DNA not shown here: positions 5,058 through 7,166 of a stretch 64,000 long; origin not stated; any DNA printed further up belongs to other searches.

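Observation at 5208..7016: Reversed-order EAL-CBS-CBS-GGDEF protein with a degenerate GGDDF site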

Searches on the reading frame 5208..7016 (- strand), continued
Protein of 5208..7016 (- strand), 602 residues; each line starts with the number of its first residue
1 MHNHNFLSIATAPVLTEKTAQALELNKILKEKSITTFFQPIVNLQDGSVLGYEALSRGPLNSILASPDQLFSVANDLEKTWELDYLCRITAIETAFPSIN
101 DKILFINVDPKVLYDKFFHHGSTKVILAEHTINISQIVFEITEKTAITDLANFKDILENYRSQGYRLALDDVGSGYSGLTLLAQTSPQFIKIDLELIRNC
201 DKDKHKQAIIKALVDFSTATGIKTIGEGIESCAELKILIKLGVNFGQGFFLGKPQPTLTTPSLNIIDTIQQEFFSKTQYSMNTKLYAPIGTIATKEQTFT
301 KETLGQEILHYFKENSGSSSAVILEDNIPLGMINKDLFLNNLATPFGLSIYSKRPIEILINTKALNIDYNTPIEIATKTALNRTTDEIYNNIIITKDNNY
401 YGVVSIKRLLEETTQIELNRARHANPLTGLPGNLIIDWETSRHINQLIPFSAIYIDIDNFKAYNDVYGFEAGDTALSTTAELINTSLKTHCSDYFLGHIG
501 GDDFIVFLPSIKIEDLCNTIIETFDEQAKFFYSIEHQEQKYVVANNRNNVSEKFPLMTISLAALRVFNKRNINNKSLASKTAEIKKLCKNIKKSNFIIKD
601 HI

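Call 6: search_solved_structures(query=window:5208-7016:-, max_evalue=0.01)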
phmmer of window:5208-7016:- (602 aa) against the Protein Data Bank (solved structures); distinct sequences matched with E-value up to 0.01: 87 (the best 60 are shown).
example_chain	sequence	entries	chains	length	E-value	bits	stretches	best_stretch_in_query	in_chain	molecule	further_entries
6ih1_A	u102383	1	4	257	6.9e-34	120.5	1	24-262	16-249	cyclic di nucleotide phoshodiesterase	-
6ifq_B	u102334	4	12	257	7.4e-34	120.4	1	25-262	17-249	cyclic di nucleotide phoshodiesterase | EAL domain protein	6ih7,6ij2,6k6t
5m3c_A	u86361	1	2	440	1e-28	103.4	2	14-257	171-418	Diguanylate cyclase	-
5m1t_A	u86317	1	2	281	3.6e-23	85.1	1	24-257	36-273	MucR Phosphodiesterase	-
6hq4_A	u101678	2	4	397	5.5e-22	81.2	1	28-255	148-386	EAL Enzyme Bd1971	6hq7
6hq5_A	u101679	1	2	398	5.5e-22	81.2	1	28-255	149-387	EAL Enzyme Bd1971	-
3gfx_A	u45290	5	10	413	5.8e-22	81.2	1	39-254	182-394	Klebsiella pneumoniae BlrP1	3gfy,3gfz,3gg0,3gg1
2r6o_A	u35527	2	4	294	8.1e-20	74.1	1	24-257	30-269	Putative diguanylate cyclase/phosphodiesterase (GGDEF & EAL domains) | PUTATIVE DIGUANYLATE CYCLASE/PHOSPHODIESTERASE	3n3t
8arv_A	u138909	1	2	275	1.8e-19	72.9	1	24-257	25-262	Bifunctional diguanylate cyclase/phosphodiesterase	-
4rnh_A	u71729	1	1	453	2.6e-19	72.4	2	125-257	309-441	Motility regulator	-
5yrp_A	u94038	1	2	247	9.1e-19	70.6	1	35-254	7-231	Sensory box/response regulator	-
4q6j_A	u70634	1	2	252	2.7e-18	69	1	25-257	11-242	Lmo0131 protein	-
5xgb_A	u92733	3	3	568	4e-18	68.5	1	104-258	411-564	Uncharacterized protein | Uncharacterized protein PA0861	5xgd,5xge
4rnf_A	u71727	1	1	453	6.3e-18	67.8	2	125-257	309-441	Motility regulator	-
3u2e_A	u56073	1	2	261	9.6e-17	63.9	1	25-251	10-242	GGDEF family protein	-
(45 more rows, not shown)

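Call 30: list_cluster_members(proteins=[P0001, window:5208-7016:-])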
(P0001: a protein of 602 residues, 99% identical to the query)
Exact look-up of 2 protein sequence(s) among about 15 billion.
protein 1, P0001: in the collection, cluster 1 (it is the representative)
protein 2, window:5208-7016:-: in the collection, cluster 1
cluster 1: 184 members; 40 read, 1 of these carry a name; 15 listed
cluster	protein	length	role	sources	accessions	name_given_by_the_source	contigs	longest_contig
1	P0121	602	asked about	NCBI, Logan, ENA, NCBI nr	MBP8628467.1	MAG: GGDEF domain-containing protein [Negativicutes bacterium] | GGDEF domain-containing protein [Negativicutes bacterium]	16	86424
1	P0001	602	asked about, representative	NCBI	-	-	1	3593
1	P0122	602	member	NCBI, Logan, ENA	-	-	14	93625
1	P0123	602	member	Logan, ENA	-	-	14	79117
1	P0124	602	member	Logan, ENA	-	-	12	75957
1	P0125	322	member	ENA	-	-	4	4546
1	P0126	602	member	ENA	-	-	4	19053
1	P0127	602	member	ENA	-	-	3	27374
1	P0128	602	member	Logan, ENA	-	-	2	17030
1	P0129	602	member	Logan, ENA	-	-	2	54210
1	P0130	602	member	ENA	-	-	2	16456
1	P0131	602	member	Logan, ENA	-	-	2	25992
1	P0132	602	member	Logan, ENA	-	-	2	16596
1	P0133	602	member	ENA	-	-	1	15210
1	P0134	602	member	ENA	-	-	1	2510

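Call 32: find_encoding_contigs(protein=P0004, flank=6000, max_places=2)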
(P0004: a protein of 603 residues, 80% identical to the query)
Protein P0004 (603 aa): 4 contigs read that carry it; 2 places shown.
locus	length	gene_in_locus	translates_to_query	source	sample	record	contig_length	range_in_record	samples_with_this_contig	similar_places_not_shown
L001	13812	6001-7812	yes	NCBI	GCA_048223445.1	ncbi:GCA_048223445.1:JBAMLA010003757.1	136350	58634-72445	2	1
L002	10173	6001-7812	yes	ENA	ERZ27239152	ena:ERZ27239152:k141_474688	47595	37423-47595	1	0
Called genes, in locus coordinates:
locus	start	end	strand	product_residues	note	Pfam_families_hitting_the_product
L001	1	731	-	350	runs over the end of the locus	PF00217:ATP-gua_Ptrans, PF27454:McsB_C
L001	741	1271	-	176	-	PF02151:UVR (weak)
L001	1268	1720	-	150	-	PF05848:CtsR, PF17727:CtsR_C (weak)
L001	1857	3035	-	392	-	PF00753:Lactamase_B, PF19583:ODP, PF00258:Flavodoxin_1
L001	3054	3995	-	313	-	PF00478:IMPDH (faint), PF03060:NMO, PF05690:ThiG (weak)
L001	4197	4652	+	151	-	PF02675:AdoMet_dc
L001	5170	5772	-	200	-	PF00484:Pro_CA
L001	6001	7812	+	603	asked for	PF00563:EAL, PF00571:CBS (faint), PF00990:GGDEF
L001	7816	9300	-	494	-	PF00370:FGGY_N, PF02782:FGGY_C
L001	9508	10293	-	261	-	PF00657:Lipase_GDSL, PF13472:Lipase_GDSL_2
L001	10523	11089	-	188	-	PF04309:G3P_antiterm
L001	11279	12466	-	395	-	PF03916:NrfD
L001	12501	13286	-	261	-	PF12797:Fer4_2 (weak), PF12837:Fer4_6 (faint), PF14697:Fer4_21 (faint), PF12838:Fer4_7 (weak), PF13247:Fer4_11, PF13237:Fer4_10 (weak), PF00037:Fer4 (weak), PF13187:Fer4_9 (weak)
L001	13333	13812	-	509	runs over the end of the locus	PF13237:Fer4_10 (faint), PF00037:Fer4 (faint), PF12797:Fer4_2 (faint), PF13187:Fer4_9 (weak), PF02906:Fe_hyd_lg_C, PF02256:Fe_hyd_SSU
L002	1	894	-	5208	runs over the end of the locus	-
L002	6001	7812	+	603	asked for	PF00563:EAL, PF00571:CBS (faint), PF00990:GGDEF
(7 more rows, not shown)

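Call 33: find_encoding_contigs(protein=P0012, flank=6000, max_places=1)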
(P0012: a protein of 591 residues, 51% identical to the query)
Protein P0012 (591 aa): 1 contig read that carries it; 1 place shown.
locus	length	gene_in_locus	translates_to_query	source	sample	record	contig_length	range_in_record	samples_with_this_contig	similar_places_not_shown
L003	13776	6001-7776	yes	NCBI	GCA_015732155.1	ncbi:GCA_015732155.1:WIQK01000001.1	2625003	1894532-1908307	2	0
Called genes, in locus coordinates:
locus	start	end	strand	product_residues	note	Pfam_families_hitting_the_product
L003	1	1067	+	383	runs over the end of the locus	PF02670:DXP_reductoisom, PF08436:DXP_redisom_C, PF13288:DXPR_C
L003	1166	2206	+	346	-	PF02163:Peptidase_M50, PF00595:PDZ (weak), PF13180:PDZ_2, PF17820:PDZ_6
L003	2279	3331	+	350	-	PF04551:GcpE, PF26540:GcpE_C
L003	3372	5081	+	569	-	PF00587:tRNA-synt_2b, PF04073:tRNA_edit, PF03129:HGTP_anticodon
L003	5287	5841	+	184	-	PF09918:DUF2148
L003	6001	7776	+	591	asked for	PF00563:EAL, PF00571:CBS (faint), PF00990:GGDEF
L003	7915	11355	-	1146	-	PF21445:ADDB_N, PF13361:UvrD_C, PF27467:AddB_5th, PF12705:PDDEXK_1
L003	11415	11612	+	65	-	-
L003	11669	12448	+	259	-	PF24553:Rv0428c_C, PF00583:Acetyltransf_1, PF13673:Acetyltransf_10, PF13508:Acetyltransf_7, PF08445:FR47 (weak)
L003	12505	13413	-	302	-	PF00892:EamA, PF03151:TPT (weak), PF00892:EamA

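Call 34: find_encoding_contigs(protein=P0061, flank=6000, max_places=1)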
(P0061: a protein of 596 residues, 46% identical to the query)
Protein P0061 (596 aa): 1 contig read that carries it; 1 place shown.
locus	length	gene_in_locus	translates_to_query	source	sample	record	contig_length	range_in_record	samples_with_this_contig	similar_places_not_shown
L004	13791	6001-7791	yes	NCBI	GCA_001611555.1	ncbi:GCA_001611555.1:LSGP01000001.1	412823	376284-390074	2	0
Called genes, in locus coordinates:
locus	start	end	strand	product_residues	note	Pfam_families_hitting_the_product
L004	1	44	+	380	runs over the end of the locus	PF00534:Glycos_transf_1 (faint), PF06925:MGDG_synth, PF04101:Glyco_tran_28_C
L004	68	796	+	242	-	PF00882:Zn_dep_PLPC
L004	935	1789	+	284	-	PF12849:PBP_like_2, PF01547:SBP_bac_1 (faint), PF13531:SBP_bac_11, PF12727:PBP_like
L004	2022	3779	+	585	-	PF02203:TarH, PF12729:4HB_MCP_1, PF00672:HAMP, PF00015:MCPsignal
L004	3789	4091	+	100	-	PF01740:STAS, PF13466:STAS_2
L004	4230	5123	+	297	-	PF00528:BPD_transp_1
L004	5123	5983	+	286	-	PF00528:BPD_transp_1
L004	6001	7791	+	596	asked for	PF00563:EAL, PF00990:GGDEF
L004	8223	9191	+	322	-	PF08486:SpoIID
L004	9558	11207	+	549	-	PF03323:GerA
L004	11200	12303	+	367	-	PF03845:Spore_permease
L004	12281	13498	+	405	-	PF25198:Spore_GerAC_N, PF05504:Spore_GerAC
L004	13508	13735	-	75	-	-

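Call 35: predict_structure(alignment_id=A1)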
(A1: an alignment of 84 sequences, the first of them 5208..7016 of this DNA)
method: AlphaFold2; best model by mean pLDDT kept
length: 602 residues; sequences in the alignment: 84
mean_pLDDT: 88.6   pTM: 0.74
mean pLDDT of the five models: 88.6, 88.0, 87.5, 87.5, 87.2
residues with pLDDT >= 90: 367; 70-90: 196; 50-70: 28; < 50: 11
segments of 3 or more residues with pLDDT < 50: 1-4, 6-12
pLDDT, mean of each block of 10 residues (from residue 1): 43 68 96 96 97 95 93 92 91 92 89 68 81 90 73 80 88 78 89 95 92 93 96 97 97 96 97 87 75 91 93 87 94 89 80 87 90 88 69 93 91 84 84 90 89 96 94 95 93 90 93 93 95 94 89 95 92 89 94 95 83
secondary structure, 60 per line:
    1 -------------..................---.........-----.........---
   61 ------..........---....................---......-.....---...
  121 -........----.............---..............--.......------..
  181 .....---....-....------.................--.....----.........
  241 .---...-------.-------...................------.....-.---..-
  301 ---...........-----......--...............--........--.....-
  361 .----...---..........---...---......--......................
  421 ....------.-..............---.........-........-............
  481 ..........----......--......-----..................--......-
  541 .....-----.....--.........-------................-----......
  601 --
elements in order: H14-31 E35-43 E49-57 H67-76 H80-99 E103-108 H110-114 H122-129 E137-142 H143-146 H150-163 E166-172 H179-185 E189-192 H194-197 H204-220 E223-227 H232-241 E245-247 H263-281 H289-292 H305-314 E320-325 E328-334 H335-342 H345-352 H356-359 E366-368 H373-381 E391-396 E399-405 H406-423 H433-446 E450-458 H460-467 H469-490 E495-500 E503-508 H514-531 H534-539 E541-545 E551-555 E558-566 H574-589 E595-600

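Call 39: fold_search(model_id=the predicted structure, library=pdb)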
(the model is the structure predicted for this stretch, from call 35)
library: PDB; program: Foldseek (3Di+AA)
matches with E <= 10: 1212; with E <= 0.001: 230
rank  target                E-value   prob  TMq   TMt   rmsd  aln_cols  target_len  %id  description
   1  5m1t_A                7.2e-18  1.00  0.36  0.82   3.3       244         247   29  PaMucR Phosphodiesterase, c-di-GMP complex (released 2017-03-01)
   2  6ij2_A                1.1e-17  1.00  0.35  0.86   2.5       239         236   33  Crystal structure of a standalone versatile EAL protein from Vibrio cholerae O395 - 5'-pGpG bound form (released 2019-10-09)
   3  6ifq_A                5.7e-17  1.00  0.36  0.88   2.1       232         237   35  Crystal structure of a standalone versatile EAL protein from Vibrio cholerae O395 - Apo form (released 2019-10-02)
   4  6hq5_B                7.5e-17  1.00  0.37  0.58   4.6       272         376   25  Structure of EAL Enzyme Bd1971 - cAMP and cyclic-di-GMP bound form (released 2019-07-31)
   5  3n3t_A                8.4e-17  1.00  0.36  0.79   5.0       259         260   25  Crystal structure of putative diguanylate cyclase/phosphodiesterase complex with cyclic di-gmp (released 2010-06-16)
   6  8arv_B                1.0e-16  1.00  0.35  0.79   5.1       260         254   25  Structure of the EAL domain of BifA from Pseudomonas aeruginosa (released 2023-04-12)
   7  8arv_A                1.3e-16  1.00  0.36  0.81   4.7       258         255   24  Structure of the EAL domain of BifA from Pseudomonas aeruginosa (released 2023-04-12)
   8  6hq5_A                1.4e-16  1.00  0.37  0.58   4.7       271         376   24  Structure of EAL Enzyme Bd1971 - cAMP and cyclic-di-GMP bound form (released 2019-07-31)
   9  6hq4_B                1.5e-16  1.00  0.35  0.55   6.3       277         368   26  Structure of EAL enzyme Bd1971 - cAMP bound form (released 2019-07-31)
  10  5m3c_B                1.6e-16  1.00  0.38  0.54   2.2       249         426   26  Structure of the hybrid domain (GGDEF-EAL) of PA0575 from Pseudomonas aeruginosa PAO1 at 2.8 Ang. with GTP and Ca2+ bo (released 2017-12-20)
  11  2r6o_B                1.6e-16  1.00  0.33  0.78   5.8       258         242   25  Crystal structure of putative diguanylate cyclase/phosphodiesterase from Thiobacillus denitrificans (released 2007-09-18)
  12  4rnh                  2.6e-16  1.00  0.37  0.51   5.1       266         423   23  PaMorA tandem diguanylate cyclase - phosphodiesterase, c-di-GMP complex (released 2014-11-19)
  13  5m1t_B                3.0e-16  1.00  0.35  0.90   3.3       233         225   27  PaMucR Phosphodiesterase, c-di-GMP complex (released 2017-03-01)
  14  3pfm                  3.2e-16  1.00  0.37  0.86   3.0       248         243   24  Crystal structure of a EAL domain of GGDEF domain protein from Pseudomonas fluorescens Pf (released 2010-11-10)
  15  6hq7_A                3.6e-16  1.00  0.37  0.58   4.8       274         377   24  Structure of EAL Enzyme Bd1971 - cGMP bound form (released 2019-07-31)
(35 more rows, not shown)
